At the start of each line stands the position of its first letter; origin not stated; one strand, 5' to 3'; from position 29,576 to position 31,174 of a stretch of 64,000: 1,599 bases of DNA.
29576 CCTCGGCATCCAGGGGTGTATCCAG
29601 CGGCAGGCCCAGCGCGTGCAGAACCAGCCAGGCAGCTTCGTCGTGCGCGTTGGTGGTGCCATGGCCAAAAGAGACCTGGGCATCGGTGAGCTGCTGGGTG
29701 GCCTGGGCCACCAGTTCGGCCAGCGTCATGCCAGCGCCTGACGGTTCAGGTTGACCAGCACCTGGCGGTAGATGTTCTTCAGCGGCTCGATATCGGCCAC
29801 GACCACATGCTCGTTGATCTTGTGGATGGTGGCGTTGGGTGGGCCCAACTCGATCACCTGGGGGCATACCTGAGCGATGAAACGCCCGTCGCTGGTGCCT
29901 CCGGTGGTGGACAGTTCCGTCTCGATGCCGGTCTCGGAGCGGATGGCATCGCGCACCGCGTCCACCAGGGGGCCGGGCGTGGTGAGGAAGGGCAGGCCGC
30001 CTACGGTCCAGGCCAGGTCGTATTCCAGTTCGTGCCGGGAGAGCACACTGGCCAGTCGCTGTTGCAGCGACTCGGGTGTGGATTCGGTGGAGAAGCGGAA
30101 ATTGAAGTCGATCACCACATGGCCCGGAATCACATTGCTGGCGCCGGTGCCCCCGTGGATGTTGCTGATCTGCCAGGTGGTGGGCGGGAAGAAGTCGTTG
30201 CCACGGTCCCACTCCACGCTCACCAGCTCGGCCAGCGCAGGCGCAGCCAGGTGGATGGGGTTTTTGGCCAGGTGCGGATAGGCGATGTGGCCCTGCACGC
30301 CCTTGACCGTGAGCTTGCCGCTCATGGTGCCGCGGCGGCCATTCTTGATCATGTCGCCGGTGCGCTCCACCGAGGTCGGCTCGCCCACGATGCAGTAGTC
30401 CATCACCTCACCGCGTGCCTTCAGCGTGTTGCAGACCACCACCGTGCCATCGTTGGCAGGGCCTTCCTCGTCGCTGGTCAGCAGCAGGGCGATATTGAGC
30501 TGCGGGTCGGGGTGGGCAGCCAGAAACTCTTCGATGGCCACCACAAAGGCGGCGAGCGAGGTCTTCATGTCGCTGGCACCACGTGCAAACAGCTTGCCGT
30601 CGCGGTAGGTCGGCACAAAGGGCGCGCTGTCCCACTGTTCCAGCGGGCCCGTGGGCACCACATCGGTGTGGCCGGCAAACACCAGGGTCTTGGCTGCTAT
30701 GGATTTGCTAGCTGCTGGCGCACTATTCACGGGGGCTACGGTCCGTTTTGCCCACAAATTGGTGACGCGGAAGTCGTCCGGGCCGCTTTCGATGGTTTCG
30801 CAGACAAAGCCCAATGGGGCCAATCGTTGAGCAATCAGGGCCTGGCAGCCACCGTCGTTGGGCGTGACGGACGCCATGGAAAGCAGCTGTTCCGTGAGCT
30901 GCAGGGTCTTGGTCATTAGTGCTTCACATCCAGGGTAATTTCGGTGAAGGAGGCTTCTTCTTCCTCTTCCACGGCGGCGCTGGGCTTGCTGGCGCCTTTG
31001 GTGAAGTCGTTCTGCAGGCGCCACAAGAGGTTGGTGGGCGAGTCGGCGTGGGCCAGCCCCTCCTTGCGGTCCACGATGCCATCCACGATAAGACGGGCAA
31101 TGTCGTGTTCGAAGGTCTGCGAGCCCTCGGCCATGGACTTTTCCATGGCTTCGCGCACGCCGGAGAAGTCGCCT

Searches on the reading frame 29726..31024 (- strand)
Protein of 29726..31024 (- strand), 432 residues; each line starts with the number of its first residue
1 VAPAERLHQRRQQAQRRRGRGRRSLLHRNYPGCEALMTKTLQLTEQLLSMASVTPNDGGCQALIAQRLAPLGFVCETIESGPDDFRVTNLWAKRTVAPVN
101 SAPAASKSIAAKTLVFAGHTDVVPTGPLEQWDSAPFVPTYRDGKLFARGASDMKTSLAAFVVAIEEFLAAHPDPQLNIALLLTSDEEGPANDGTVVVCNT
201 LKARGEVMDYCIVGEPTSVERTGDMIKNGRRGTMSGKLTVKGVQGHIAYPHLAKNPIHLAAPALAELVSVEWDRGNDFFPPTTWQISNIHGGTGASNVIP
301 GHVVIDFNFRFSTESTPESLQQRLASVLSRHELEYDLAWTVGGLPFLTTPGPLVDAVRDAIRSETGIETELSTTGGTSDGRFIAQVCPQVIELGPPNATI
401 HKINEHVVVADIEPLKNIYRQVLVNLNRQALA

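Call 9: search_protein_families(library=ncbifam, proteins=[window:29726-31024:-])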
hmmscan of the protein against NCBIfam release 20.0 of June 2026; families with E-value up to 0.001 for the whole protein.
window:29726-31024:- (432 aa): 52 families (the best 25 are shown)
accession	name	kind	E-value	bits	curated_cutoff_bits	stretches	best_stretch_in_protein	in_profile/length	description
NF009557.0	PRK13009.1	equivalog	2.5e-165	550.2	284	1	37-427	2-375/377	succinyl-diaminopimelate desuccinylase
TIGR01246.1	dapE_proteo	equivalog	2.3e-148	494.1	361.8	1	41-426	2-370/370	succinyl-diaminopimelate desuccinylase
TIGR01910.1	DapE-ArgE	subfamily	6.6e-53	180.2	217.6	1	42-412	2-367/373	ArgE/DapE family deacylase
NF006399.0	PRK08651.1-2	equivalog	4.7e-40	137.8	381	2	107-269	64-215/405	succinyl-diaminopimelate desuccinylase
NF005710.0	PRK07522.1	subfamily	9.1e-39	133.7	412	1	37-424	7-386/391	acetylornithine deacetylase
NF006400.0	PRK08651.1-3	equivalog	2e-35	122.3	374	1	43-428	15-408/410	succinyl-diaminopimelate desuccinylase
NF006365.0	PRK08588.1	subfamily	1.4e-33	116.8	289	1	112-425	65-379/383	succinyl-diaminopimelate desuccinylase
NF010589.0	PRK13983.1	equivalog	9.7e-33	113.7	333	1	34-423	10-406/409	M20 family metallo-hydrolase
TIGR01892.1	AcOrn-deacetyl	equivalog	9.8e-32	110.4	297.7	1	108-422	56-364/365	acetylornithine deacetylase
TIGR01900.1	dapE-gram_pos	equivalog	6.1e-31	107.6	304.2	1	105-423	50-350/351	succinyl-diaminopimelate desuccinylase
NF005306.0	PRK06837.1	subfamily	1.1e-29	103.5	376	1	35-411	17-406/427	ArgE/DapE family deacylase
NF003474.0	PRK05111.1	equivalog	9.1e-28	97.2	460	1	108-423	69-377/383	acetylornithine deacetylase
NF009558.0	PRK13013.1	equivalog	4e-24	85.1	428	1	40-426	18-423/429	acetylornithine deacetylase/succinyl-diaminopimelate desuccinylase family protein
NF009555.0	PRK13004.1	equivalog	5.5e-24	84.8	321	1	112-335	70-286/399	YgeY family selenium metabolism-linked hydrolase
NF005602.0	PRK07338.1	equivalog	4.4e-22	78.2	357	1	107-424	90-397/409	hydrolase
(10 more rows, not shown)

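Call 18: search_solved_structures(query=window:29726-30916:-, show_alignments=2, max_evalue=1e-30)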
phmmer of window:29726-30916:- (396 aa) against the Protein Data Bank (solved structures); distinct sequences matched with E-value up to 1e-30: 10.
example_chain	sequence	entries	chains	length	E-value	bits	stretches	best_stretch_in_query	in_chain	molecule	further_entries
4ppz_A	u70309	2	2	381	9.8e-143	479.1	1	2-390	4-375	Succinyl-diaminopimelate desuccinylase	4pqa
4o23_A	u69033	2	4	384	1e-142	479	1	2-390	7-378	Succinyl-diaminopimelate desuccinylase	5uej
1vgy_A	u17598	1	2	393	1.8e-142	478.3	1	2-390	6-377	succinyl-diaminopimelate desuccinylase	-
8f8o_A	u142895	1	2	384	8.1e-136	456.3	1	3-393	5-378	Succinyl-diaminopimelate desuccinylase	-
7t1q_A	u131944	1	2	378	1.2e-135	455.8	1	3-391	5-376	Succinyl-diaminopimelate desuccinylase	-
7lgp_A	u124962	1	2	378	4.3e-128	430.9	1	4-389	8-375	Succinyl-diaminopimelate desuccinylase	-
3ic1_A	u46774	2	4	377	1.2e-122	413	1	3-390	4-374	Succinyl-diaminopimelate desuccinylase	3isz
5vo3_A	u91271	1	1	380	1.4e-122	412.8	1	3-390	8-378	Succinyl-diaminopimelate desuccinylase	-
4onw_A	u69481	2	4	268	4.9e-72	246.3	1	4-196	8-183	Succinyl-diaminopimelate desuccinylase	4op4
4h2k_A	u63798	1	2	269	8e-69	235.8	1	3-196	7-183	Succinyl-diaminopimelate desuccinylase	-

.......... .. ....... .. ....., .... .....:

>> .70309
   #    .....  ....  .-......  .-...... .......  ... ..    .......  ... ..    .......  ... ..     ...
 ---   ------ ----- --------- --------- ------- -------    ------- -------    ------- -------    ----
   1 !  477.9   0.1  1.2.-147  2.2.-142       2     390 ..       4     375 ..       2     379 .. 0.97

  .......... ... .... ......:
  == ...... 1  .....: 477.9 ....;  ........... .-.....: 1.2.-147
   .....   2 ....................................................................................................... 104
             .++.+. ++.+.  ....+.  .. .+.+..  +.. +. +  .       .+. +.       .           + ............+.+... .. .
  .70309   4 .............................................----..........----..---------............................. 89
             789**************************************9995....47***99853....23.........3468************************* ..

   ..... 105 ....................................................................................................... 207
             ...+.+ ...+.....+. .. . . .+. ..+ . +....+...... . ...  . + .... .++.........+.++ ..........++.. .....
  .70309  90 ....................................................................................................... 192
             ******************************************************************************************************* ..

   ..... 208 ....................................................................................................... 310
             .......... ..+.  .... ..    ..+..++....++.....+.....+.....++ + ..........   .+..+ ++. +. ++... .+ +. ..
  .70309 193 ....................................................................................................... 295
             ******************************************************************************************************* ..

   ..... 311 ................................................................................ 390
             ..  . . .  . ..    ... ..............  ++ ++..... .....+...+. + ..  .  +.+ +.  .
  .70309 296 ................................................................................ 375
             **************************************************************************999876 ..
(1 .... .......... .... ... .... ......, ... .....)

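Call 27: find_homologous_proteins(query=window:29726-30916:-, max_evalue=1e-60)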
Query window:29726-30916:- (396 aa): 8000 proteins with E <= 1e-60 among 8000 candidates; the best 120 are listed.
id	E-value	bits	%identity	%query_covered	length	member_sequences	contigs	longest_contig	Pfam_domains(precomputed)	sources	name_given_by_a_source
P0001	6.5e-265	896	100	100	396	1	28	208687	PF01546.34,PF07687.20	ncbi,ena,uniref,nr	ncbi:succinyl-diaminopimelate desuccinylase [uncultured Rhodoferax sp.]|uniref:succinyl-diaminopimel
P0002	6.2e-252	853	95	100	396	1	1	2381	PF01546.34,PF07687.20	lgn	-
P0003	4.9e-249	844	94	100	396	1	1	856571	PF01546.34,PF07687.20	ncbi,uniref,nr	ncbi:succinyl-diaminopimelate desuccinylase [Rhodoferax saidenbachensis]|uniref:Succinyl-diaminopime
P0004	3.5e-248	841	93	100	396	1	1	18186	PF01546.34,PF07687.20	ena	-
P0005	5.5e-248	840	93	100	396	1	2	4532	PF01546.34,PF07687.20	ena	-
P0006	1.4e-247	839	93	100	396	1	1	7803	PF01546.34,PF07687.20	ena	-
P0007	1.4e-247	839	93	100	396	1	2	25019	PF01546.34,PF07687.20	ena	-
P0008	1.9e-247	839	93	100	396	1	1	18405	PF01546.34,PF07687.20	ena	-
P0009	3.5e-247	838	93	100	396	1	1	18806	PF01546.34,PF07687.20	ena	-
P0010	4.7e-247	837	94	100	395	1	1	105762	PF01546.34,PF07687.20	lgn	-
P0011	6.6e-247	837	93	100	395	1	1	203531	PF01546.34,PF07687.20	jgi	jgi:succinyl-diaminopimelate desuccinylase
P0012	8.1e-247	837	92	100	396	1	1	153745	PF01546.34,PF07687.20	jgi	-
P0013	1.4e-246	836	92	100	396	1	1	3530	PF01546.34,PF07687.20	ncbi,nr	ncbi:MAG: succinyl-diaminopimelate desuccinylase [Burkholderiaceae bacterium]|nr:succinyl-diaminopim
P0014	4.6e-246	834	93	100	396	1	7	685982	PF01546.34,PF07687.20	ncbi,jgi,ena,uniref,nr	ncbi:MAG: succinyl-diaminopimelate desuccinylase [Curvibacter sp. RIFCSPHIGHO2_12_FULL_63_18]|uniref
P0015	1.2e-245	833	92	100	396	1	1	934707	PF01546.34,PF07687.20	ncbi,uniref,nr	ncbi:succinyl-diaminopimelate desuccinylase [Rhodoferax sp. TH121]|uniref:succinyl-diaminopimelate d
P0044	1.6e-229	780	87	100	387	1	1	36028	PF01546.34,PF07687.20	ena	-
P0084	1.3e-216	737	83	100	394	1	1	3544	PF01546.34,PF07687.20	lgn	-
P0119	8.9e-215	731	83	99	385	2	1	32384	PF01546.34,PF07687.20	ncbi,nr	ncbi:MAG: succinyl-diaminopimelate desuccinylase [Rhodoferax sp.]|nr:succinyl-diaminopimelate desucc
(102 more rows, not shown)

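Call 29: find_encoding_contigs(protein=P0119, flank=3000, max_places=1)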
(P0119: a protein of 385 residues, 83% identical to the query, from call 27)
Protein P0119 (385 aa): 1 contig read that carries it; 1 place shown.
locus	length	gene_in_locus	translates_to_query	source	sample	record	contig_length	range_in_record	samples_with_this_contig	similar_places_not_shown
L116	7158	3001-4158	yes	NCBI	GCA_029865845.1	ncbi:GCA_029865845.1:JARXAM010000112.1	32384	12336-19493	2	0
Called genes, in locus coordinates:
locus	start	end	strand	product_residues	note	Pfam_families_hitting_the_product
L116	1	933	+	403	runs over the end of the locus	PF00155:Aminotran_1_2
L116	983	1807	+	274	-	PF14805:THDPS_N_2, PF00132:Hexapep (weak), PF14602:Hexapep_2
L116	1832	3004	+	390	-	PF00437:T2SSE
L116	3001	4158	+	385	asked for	PF01546:Peptidase_M20, PF07687:M20_dimer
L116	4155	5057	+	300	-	PF05175:MTS, PF06325:PrmA (weak), PF13847:Methyltransf_31, PF08242:Methyltransf_12 (weak), PF13649:Methyltransf_25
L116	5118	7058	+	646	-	PF00005:ABC_tran, PF00006:ATP-synt_ab (faint), PF02463:SMC_N (faint), PF13304:AAA_21 (faint), PF12848:ABC_tran_Xtn, PF00005:ABC_tran, PF16326:ABC_tran_CTD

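Call 30: find_encoding_contigs(protein=P0044, flank=3000, max_places=1)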
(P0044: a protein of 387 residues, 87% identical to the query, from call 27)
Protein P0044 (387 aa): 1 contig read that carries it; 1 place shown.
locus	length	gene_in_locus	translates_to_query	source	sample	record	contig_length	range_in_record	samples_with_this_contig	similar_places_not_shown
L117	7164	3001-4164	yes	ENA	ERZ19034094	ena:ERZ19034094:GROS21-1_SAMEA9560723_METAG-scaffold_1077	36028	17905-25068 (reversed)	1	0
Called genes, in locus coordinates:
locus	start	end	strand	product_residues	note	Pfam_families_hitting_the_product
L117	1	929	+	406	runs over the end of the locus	PF00155:Aminotran_1_2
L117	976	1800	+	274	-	PF14805:THDPS_N_2, PF00132:Hexapep, PF14602:Hexapep_2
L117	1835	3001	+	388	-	PF00437:T2SSE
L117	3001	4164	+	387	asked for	PF01546:Peptidase_M20, PF07687:M20_dimer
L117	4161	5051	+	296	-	PF13489:Methyltransf_23 (faint), PF05175:MTS, PF06325:PrmA (weak), PF08242:Methyltransf_12 (weak), PF13649:Methyltransf_25, PF13847:Methyltransf_31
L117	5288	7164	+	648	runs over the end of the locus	PF00005:ABC_tran, PF00006:ATP-synt_ab (faint), PF02463:SMC_N (faint), PF13476:AAA_23 (faint), PF13304:AAA_21 (faint), PF12848:ABC_tran_Xtn, PF00005:ABC_tran, PF16326:ABC_tran_CTD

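Call 31: find_encoding_contigs(protein=P0084, flank=3000, max_places=1)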
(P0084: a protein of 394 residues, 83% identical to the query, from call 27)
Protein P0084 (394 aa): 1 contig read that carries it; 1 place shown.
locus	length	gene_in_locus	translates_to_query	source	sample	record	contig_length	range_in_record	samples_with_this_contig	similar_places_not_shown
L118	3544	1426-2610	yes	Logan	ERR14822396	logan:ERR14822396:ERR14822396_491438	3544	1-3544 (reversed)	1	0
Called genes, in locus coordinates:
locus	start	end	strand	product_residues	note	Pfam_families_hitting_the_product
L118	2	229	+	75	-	?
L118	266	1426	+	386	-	PF00437:T2SSE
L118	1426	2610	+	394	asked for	PF01546:Peptidase_M20, PF07687:M20_dimer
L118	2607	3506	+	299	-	PF02384:N6_Mtase (weak), PF05175:MTS, PF13489:Methyltransf_23, PF01170:UPF0020 (weak), PF03602:Cons_hypoth95 (weak), PF06325:PrmA (weak), PF13847:Methyltransf_31, PF13649:Methyltransf_25, +1 more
